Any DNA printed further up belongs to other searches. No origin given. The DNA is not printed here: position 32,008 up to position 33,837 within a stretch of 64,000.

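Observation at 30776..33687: Orphan 509-aa / 439-aa gene pair linked to nadD and placed behind the B12-like leader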

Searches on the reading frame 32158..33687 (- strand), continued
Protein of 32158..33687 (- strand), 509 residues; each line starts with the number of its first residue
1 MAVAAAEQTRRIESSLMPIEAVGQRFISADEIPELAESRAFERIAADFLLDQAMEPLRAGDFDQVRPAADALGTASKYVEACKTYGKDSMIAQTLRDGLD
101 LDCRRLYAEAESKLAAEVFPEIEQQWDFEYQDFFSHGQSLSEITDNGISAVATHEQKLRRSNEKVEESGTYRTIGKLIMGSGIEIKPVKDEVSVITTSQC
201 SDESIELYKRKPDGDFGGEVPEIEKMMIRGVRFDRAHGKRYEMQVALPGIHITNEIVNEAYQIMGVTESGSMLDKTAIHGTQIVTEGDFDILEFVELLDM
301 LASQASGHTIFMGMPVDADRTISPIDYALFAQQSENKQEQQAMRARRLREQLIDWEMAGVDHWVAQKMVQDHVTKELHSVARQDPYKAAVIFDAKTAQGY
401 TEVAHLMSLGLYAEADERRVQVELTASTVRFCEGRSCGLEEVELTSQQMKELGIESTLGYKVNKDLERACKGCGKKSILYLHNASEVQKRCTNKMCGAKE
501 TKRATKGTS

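Call 41: fold_search(model_id=the predicted structure, library=pdb)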
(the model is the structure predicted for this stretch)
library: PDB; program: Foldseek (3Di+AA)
matches with E <= 10: 413; with E <= 0.001: 0
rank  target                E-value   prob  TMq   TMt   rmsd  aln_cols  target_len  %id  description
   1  7kpt                  1.6e-01  0.06  0.07  0.08  19.1       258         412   11  Crystal structure of CtdE in complex with FAD and substrate 4 (released 2021-06-16)
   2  5eua_B                1.7e-01  0.13  0.11  0.18  18.7       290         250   13  Crystal structure of extended-spectrum beta-lactamase BEL-1 in complex with Moxalactam (released 2016-09-21)
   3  9efk_A                2.1e-01  0.06  0.09  0.09  28.6       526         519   10  Cryo-EM structure of the portal-tail complex of LME-1 phage (released 2025-04-16)
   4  6vd2_A                3.2e-01  0.03  0.06  0.07  20.0       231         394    9  Crystal structure of Arabidopsis thaliana S-adenosylmethionine Synthase 2 (AtMAT2) in complex with S-adenosylmethionin (released 2020-02-26)
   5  5eph_C                3.7e-01  0.09  0.11  0.18  18.7       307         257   14  Crystal structure of extended-spectrum beta-lactamase BEL-1 in complex with Imipenem (released 2016-09-21)
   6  5eph_A                4.7e-01  0.09  0.11  0.17  19.1       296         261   12  Crystal structure of extended-spectrum beta-lactamase BEL-1 in complex with Imipenem (released 2016-09-21)
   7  8joi_A                5.1e-01  0.07  0.10  0.16  18.4       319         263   12  Crystal Structure of Bel-1 E166A Mutant. (released 2024-06-19)
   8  5eoo_D                5.4e-01  0.08  0.11  0.17  19.4       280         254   11  Crystal structure of extended-spectrum beta-lactamase BEL-1 (monoclinic form) (released 2016-09-21)
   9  8jk3_A                5.6e-01  0.08  0.11  0.17  18.8       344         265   11  Crystal Structure of Bel-1 Extended Spectrum Beta-lactamase in Hexagonal Form (released 2024-06-05)
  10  1shv                  7.1e-01  0.06  0.09  0.15  18.6       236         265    8  STRUCTURE OF SHV-1 BETA-LACTAMASE (released 1999-05-06)
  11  6nfd                  7.1e-01  0.06  0.10  0.14  19.4       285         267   10  beta-lactamase SHV-11 from Klebsiella pneumoniae strain NTUH-K2044 (released 2018-12-26)
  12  7cp6_A                7.4e-01  0.05  0.07  0.08  14.9       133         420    8  Crystal structure of FqzB (released 2020-12-30)
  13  8rqu_A                7.8e-01  0.05  0.09  0.14  18.7       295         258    9  Structure of TEM1 beta-lactamase variant 70.a (released 2024-02-14)
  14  3opl                  8.9e-01  0.06  0.10  0.15  18.8       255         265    8  ESBL R164H mutant SHV-1 beta-lactamase (released 2011-07-13)
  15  7cp6_B                8.9e-01  0.04  0.07  0.07  14.8       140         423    7  Crystal structure of FqzB (released 2020-12-30)
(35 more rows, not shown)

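Call 47: search_protein_representatives(alignment_id=A1)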
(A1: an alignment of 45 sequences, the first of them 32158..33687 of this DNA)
Query: 45 sequences, 491 profile positions. Proteins with E-value up to 0.001 (for the whole library): 240; up to 1e-10: 173; up to 1e-30: 136. The best 150 are listed.
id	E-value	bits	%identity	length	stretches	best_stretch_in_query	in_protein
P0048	1.2e-205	700.3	-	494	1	11-487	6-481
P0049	2.5e-197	672.9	-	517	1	1-486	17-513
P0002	3.0e-185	633.0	-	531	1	10-489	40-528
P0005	7.0e-180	615.3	-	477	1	1-481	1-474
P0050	4.8e-179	612.6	-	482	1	12-482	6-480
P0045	1.2e-178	611.2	-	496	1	1-482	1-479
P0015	3.3e-178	609.8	-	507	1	1-483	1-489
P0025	4.2e-174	596.3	-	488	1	1-484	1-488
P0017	1.1e-172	591.6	-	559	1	11-484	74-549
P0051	2.0e-172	590.7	-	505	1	1-487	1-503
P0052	6.3e-172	589.1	-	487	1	4-482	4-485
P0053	8.0e-171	585.4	-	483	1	15-482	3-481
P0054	6.1e-170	582.5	-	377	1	114-488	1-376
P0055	1.1e-163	561.9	-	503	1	1-489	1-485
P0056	3.2e-163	560.4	-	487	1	1-483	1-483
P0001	1.5e-162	558.2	-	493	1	14-488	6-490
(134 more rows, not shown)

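Call 62: find_encoding_contigs(protein=P0002, flank=6000, max_places=2)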
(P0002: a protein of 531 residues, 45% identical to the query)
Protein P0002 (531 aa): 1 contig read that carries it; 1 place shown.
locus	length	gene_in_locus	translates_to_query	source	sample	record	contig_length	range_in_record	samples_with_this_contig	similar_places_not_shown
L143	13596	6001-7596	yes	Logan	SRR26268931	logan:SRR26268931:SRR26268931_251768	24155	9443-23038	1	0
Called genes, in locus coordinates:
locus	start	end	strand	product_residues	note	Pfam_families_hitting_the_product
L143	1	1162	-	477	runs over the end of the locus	PF13727:CoA_binding_3 (weak), PF02397:Bac_transf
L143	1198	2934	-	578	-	PF03816:LytR_cpsA_psr, PF13399:LytR_C (weak)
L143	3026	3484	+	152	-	PF04138:GtrA_DPMS_TM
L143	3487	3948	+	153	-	PF01726:LexA_DNA_bind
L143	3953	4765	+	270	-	PF02673:BacA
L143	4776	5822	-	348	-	-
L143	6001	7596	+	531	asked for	-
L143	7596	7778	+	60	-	-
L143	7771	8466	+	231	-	-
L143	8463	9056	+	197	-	PF01467:CTP_transf_like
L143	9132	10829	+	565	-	PF00999:Na_H_Exchanger, PF02254:TrkA_N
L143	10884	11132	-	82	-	-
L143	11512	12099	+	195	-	-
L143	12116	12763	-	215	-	PF13098:Thioredoxin_2 (weak), PF13462:Thioredoxin_4, PF01323:DSBA, PF13743:Thioredoxin_5 (weak)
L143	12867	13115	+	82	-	-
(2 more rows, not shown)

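Call 91: fold_search(model_id=the predicted structure, library=viral)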
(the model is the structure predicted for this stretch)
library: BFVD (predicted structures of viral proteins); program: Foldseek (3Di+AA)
matches with E <= 10: 282; with E <= 0.001: 0
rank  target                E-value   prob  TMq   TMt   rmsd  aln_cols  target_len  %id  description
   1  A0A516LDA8            6.2e-02  0.06  0.07  0.07  30.9       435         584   13  (no name in the UniProt tables at hand)
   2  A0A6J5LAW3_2          2.1e-01  0.02  0.06  0.03  70.5       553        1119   11  Uncharacterized protein [uncultured Caudovirales phage]
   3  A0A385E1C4            2.5e-01  0.08  0.09  0.14  23.2       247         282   11  (no name in the UniProt tables at hand)
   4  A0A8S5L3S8            3.3e-01  0.03  0.06  0.08  33.4       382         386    7  Maturation protein [ssRNA phage SRR5208570_4]
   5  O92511                3.9e-01  0.06  0.08  0.08  17.9       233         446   14  DNA 3'-5' helicase (Fragment) [Bovine papillomavirus]
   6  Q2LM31                4.7e-01  0.04  0.09  0.09  24.1       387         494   12  GpA [Escherichia phage NC29]
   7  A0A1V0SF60            4.9e-01  0.07  0.09  0.16  20.7       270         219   12  Synaptobrevin [Hokovirus HKV1]
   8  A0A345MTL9            5.7e-01  0.08  0.11  0.17  22.1       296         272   11  (no name in the UniProt tables at hand)
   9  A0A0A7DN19            6.2e-01  0.02  0.06  0.03  54.0       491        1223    8  Adsorption protein [Lactobacillus phage Ldl1]
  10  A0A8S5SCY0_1          6.8e-01  0.02  0.07  0.05  47.7       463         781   10  Minor structural protein 4 [Myoviridae sp. ctfWc3]
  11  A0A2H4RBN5            7.5e-01  0.11  0.04  0.15  16.1        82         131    8  Uncharacterized protein [Sulfolobus ellipsoid virus 1]
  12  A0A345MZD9            7.5e-01  0.06  0.08  0.14  19.0       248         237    9  (no name in the UniProt tables at hand)
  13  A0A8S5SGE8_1          7.8e-01  0.13  0.08  0.03  19.4       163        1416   14  Nuclease [Podoviridae sp. ctZih56]
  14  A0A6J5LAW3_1          7.8e-01  0.02  0.07  0.04  54.2       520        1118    9  Uncharacterized protein [uncultured Caudovirales phage]
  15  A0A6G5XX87            7.8e-01  0.02  0.07  0.03  45.3       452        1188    9  (no name in the UniProt tables at hand)
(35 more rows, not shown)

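Call 99: search_protein_families(library=pfam, alignment_id=A1, max_evalue=1)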
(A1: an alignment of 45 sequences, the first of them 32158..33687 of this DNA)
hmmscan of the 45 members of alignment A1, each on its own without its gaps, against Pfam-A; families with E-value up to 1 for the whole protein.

A. member 1, window:32158-33687:- (509 aa): 2 families
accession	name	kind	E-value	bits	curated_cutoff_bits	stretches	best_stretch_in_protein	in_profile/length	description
PF09145.16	Ubiq-assoc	-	0.074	13.4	27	1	402-412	9-19/44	Ubiquitin-associated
PF13177.12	DNA_pol3_delta2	-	0.13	12.7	27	1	370-494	2-120/161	DNA polymerase III, delta subunit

B. families by the number of members that match (of 45 scanned): 43 families (the first 25 are shown)
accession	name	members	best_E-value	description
PF08271.17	Zn_Ribbon_TF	3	0.0025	TFIIB zinc-binding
PF13428.12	TPR_14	3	0.019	Tetratricopeptide repeat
PF07275.16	ArdA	2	0.019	Antirestriction protein (ArdA)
PF13451.12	zf_Tbcl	2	0.028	Probable treble clef domain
PF14319.11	Zn_Tnp_IS91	2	0.035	Transposase zinc-binding domain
PF08792.16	A2L_zn_ribbon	2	0.06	A2L zinc ribbon domain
PF13901.12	RH_dom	2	0.079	Rubicon Homology Domain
PF02581.23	TMP-TENI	1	0.0036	Thiamine monophosphate synthase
PF05167.17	DUF711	1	0.0071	Uncharacterised ACR (DUF711)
PF24042.1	DUF7351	1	0.012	Domain of unknown function (DUF7351)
PF05262.16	Borrelia_P83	1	0.019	Borrelia P83/100 protein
PF18551.6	TackOD1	1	0.042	Thaumarchaeal output domain 1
PF13174.12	TPR_6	1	0.043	Tetratricopeptide repeat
PF09723.15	Zn_ribbon_8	1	0.044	Zinc ribbon domain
PF09787.14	Golgin_A5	1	0.048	Golgin subfamily A member 5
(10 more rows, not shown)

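Call 113: list_cluster_members(proteins=[P0001, P0046, P0012])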
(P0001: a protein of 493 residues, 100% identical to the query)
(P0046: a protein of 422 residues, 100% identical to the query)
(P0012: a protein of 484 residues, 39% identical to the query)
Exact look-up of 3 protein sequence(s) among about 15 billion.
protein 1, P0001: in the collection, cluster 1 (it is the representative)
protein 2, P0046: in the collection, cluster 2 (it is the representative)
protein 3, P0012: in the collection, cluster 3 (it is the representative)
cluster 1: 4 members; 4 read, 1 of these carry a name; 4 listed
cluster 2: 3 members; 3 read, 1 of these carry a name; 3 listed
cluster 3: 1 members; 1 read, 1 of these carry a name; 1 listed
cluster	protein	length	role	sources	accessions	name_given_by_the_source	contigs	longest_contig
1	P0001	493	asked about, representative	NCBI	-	-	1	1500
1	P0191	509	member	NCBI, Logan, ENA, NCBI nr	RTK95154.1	hypothetical protein EKI60_01720 [Candidatus Saccharibacteria bacterium] | MAG: hypothetical protein EKI60_01720 [Candidatus Saccharibacteria bacterium]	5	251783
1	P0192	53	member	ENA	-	-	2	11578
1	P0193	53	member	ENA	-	-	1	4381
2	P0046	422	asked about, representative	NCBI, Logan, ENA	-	-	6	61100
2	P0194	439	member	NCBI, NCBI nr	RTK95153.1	hypothetical protein EKI60_01715 [Candidatus Saccharibacteria bacterium] | MAG: hypothetical protein EKI60_01715 [Candidatus Saccharibacteria bacterium]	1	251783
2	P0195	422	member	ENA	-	-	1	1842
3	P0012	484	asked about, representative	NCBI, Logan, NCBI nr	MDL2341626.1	MAG: hypothetical protein QFB87_00920 [Patescibacteria group bacterium] | hypothetical protein [Patescibacteria group bacterium]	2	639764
